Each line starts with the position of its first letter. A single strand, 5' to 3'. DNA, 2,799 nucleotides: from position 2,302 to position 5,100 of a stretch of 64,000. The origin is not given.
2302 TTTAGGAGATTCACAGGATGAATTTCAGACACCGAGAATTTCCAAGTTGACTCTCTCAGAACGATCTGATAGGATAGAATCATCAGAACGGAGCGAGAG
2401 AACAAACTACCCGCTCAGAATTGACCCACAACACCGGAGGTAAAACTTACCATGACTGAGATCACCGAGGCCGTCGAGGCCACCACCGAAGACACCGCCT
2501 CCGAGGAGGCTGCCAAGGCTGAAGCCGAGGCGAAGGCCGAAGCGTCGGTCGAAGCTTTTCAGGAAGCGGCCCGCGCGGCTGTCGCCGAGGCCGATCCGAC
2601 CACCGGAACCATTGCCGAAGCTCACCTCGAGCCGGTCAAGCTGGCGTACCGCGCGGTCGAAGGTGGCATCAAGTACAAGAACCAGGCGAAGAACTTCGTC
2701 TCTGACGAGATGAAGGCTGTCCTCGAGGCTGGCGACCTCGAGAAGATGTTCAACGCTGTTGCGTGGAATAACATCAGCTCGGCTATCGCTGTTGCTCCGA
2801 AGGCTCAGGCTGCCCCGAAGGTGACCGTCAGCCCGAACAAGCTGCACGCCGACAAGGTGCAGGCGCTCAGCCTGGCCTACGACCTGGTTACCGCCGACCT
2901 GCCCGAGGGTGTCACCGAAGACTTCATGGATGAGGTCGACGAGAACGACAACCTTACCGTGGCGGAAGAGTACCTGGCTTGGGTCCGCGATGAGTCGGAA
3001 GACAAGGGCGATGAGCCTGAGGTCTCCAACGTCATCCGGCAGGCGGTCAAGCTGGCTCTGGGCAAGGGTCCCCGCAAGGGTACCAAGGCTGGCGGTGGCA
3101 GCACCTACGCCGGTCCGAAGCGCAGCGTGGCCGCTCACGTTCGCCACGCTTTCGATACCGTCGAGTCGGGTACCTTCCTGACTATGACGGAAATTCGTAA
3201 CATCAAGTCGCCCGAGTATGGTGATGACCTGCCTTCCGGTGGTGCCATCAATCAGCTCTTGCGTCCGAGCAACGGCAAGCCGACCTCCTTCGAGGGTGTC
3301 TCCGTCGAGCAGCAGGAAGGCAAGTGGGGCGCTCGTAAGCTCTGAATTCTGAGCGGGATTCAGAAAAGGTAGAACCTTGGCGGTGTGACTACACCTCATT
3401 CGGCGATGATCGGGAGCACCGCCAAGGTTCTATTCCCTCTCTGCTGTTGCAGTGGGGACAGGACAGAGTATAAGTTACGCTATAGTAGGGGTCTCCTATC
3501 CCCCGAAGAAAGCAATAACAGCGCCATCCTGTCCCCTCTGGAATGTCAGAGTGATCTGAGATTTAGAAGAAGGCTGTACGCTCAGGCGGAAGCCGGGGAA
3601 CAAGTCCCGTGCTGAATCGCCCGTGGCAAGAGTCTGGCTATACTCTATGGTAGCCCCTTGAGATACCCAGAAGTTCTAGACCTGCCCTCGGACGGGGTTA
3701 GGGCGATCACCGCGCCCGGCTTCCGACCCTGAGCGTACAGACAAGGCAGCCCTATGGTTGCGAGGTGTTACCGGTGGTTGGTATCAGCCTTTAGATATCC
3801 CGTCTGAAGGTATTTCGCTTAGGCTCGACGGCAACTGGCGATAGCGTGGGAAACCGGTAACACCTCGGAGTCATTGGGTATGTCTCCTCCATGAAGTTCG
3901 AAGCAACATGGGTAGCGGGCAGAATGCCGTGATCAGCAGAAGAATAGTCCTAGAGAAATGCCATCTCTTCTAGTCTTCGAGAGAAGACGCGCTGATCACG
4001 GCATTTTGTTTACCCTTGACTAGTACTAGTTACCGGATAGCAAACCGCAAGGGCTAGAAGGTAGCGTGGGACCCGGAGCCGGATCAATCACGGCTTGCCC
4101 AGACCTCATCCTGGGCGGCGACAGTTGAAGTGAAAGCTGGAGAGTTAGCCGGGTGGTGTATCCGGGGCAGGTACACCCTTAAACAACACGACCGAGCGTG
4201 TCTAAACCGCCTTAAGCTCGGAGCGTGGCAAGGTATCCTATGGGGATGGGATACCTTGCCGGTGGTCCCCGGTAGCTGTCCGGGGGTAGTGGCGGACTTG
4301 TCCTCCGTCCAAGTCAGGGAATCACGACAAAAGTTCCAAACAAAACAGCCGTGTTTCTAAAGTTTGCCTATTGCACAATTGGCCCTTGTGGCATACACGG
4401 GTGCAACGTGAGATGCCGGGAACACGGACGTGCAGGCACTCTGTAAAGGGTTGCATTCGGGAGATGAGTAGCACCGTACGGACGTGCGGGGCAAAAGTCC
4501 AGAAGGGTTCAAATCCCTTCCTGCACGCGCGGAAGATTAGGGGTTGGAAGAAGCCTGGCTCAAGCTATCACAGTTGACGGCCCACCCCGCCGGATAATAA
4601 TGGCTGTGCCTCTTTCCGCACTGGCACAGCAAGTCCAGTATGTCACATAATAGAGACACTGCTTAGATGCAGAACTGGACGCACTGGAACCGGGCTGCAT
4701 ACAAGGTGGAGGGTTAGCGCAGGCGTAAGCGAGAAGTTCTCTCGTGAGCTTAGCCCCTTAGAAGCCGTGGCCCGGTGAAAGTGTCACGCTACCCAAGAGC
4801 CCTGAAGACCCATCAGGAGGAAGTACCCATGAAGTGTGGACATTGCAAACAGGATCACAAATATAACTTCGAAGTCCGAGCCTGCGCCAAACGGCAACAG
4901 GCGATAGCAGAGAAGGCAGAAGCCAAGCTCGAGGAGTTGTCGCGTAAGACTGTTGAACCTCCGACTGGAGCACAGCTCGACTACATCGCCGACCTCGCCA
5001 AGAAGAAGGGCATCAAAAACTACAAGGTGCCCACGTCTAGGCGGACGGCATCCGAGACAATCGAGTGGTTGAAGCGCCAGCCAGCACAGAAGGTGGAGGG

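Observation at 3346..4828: About 1.5 kb ORF-free, helix-dense region: candidate large ornate ncRNA(s)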

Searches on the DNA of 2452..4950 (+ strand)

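Call 5: search_rna_families(source=window, start=3200, end=4950, threshold=evalue, max_evalue=10, show_alignments=3)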
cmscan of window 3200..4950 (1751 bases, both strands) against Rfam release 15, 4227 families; matches with E-value up to 10: 6.
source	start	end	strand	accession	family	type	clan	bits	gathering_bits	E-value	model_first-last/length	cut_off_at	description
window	4186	4230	+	RF02679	Pistol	Gene; ribozyme;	-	32.1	34.5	0.0014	1-68/68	no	Pistol ribozyme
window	3371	3483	-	RF02273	FsrA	Gene;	-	21.5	80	0.14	1-83/83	no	FsrA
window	3444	3466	+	RF02040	HOTTIP_1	Gene; lncRNA;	-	18.2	50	0.52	35-57/57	no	HOXA transcript at the distal tip, conserved region 1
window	3462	3533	+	RF01753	psbNH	Cis-reg;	-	17.7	45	0.35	1-60/60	no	psbNH RNA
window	4484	4526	+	RF01684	mascRNA-menRNA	Gene;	-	17.4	42.5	2.8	1-56/56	no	MALAT1-associated small cytoplasmic RNA/MEN beta RNA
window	3356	3442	+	RF04148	MIR844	Gene; miRNA;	-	16.1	70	7.3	1-114/114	no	MIR844 microRNA precursor family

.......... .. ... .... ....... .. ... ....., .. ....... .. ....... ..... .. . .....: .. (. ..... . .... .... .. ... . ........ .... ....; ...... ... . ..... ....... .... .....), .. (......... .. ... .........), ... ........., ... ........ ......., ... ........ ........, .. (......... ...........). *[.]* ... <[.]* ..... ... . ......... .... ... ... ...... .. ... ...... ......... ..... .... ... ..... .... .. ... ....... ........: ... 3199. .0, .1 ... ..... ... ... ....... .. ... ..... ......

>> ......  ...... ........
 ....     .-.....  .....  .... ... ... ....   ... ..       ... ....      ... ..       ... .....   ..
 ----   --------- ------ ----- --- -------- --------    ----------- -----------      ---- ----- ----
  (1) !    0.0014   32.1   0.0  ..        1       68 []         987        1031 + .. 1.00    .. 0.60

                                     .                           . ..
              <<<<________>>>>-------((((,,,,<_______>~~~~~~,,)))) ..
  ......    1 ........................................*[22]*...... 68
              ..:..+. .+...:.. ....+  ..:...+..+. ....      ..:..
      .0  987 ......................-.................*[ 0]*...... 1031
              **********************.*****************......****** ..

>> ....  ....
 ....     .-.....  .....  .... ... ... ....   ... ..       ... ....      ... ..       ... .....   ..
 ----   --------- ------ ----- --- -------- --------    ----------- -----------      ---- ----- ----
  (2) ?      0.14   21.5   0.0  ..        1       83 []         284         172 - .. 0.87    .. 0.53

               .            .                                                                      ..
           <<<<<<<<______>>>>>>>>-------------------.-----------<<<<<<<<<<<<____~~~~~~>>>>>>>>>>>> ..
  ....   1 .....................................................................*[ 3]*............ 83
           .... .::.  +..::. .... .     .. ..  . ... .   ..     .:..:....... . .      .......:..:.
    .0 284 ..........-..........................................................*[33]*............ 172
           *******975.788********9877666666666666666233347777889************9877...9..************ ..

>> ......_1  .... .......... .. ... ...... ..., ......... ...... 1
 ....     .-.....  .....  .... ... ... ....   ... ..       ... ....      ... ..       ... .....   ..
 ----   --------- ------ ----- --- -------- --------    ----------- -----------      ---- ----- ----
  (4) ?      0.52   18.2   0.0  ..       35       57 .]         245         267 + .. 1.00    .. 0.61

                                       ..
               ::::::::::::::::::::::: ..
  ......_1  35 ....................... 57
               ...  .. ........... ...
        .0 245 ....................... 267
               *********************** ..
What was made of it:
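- On Pistol ribozyme (RF02679): The Infernal alignment to the family consensus keeps UAAA, UUAAGC and GGAGCG (call 5). The window scores 32.1 bits, E = 0.0014 (call 5).
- On tRNA: There is no RF00005 hit at E<=10 (call 5).
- Closest known: Phage T4 tRNA cluster with its stable 'species 1 and 2' RNAs. Same: Rfam gave a weak mascRNA-like hit at 4484-4526 (17.4 bits, call 5).
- The Rfam hit at 4186-4230 scores 32.1 bits (call 5).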

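Call 7: search_dna_similar(query=window:3346-4828:+, collection=phages, mode=distant, max_rows=40)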
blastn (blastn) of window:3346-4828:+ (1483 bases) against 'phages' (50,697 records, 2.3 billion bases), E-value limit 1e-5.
No match.
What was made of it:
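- Tried and rejected: DNA similarity: blastn of the region against 50,697 phage records gave no match (call 7).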

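Call 29: search_rna_families(sources=[L001, L002, L003, L004, L007, L008, L009, L010], threshold=evalue, max_evalue=0.1)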
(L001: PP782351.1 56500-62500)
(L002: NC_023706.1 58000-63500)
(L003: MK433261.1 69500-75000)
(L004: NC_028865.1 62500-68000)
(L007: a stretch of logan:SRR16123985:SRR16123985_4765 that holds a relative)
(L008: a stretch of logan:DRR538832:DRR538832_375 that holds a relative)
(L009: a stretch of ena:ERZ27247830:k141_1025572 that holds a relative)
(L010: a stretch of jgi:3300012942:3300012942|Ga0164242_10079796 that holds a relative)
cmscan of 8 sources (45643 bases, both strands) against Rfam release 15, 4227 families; matches with E-value up to 0.1: 5.
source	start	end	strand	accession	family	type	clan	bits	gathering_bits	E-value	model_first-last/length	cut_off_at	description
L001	3042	3115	-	RF00005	tRNA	Gene; tRNA;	CL00001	71.2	29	1.1e-13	1-71/71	no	tRNA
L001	3314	3387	-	RF00005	tRNA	Gene; tRNA;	CL00001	65.1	29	5e-12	1-71/71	no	tRNA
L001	3524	3597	-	RF00005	tRNA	Gene; tRNA;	CL00001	61.1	29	6.3e-11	1-71/71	no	tRNA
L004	3181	3261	-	RF02679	Pistol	Gene; ribozyme;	-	35.8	34.5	0.0051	1-68/68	no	Pistol ribozyme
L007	4515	4577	+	RF02679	Pistol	Gene; ribozyme;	-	32.5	34.5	0.029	1-68/68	no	Pistol ribozyme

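Call 32: search_rna_families(sources=[L004, L007], threshold=evalue, max_evalue=0.05, show_alignments=3)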
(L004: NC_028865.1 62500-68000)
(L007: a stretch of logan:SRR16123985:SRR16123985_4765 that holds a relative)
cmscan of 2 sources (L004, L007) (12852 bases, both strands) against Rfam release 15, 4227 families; matches with E-value up to 0.05: 2.
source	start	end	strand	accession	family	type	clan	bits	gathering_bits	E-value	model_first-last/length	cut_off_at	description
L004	3181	3261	-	RF02679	Pistol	Gene; ribozyme;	-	35.8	34.5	0.0014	1-68/68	no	Pistol ribozyme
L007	4515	4577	+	RF02679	Pistol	Gene; ribozyme;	-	32.5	34.5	0.0082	1-68/68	no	Pistol ribozyme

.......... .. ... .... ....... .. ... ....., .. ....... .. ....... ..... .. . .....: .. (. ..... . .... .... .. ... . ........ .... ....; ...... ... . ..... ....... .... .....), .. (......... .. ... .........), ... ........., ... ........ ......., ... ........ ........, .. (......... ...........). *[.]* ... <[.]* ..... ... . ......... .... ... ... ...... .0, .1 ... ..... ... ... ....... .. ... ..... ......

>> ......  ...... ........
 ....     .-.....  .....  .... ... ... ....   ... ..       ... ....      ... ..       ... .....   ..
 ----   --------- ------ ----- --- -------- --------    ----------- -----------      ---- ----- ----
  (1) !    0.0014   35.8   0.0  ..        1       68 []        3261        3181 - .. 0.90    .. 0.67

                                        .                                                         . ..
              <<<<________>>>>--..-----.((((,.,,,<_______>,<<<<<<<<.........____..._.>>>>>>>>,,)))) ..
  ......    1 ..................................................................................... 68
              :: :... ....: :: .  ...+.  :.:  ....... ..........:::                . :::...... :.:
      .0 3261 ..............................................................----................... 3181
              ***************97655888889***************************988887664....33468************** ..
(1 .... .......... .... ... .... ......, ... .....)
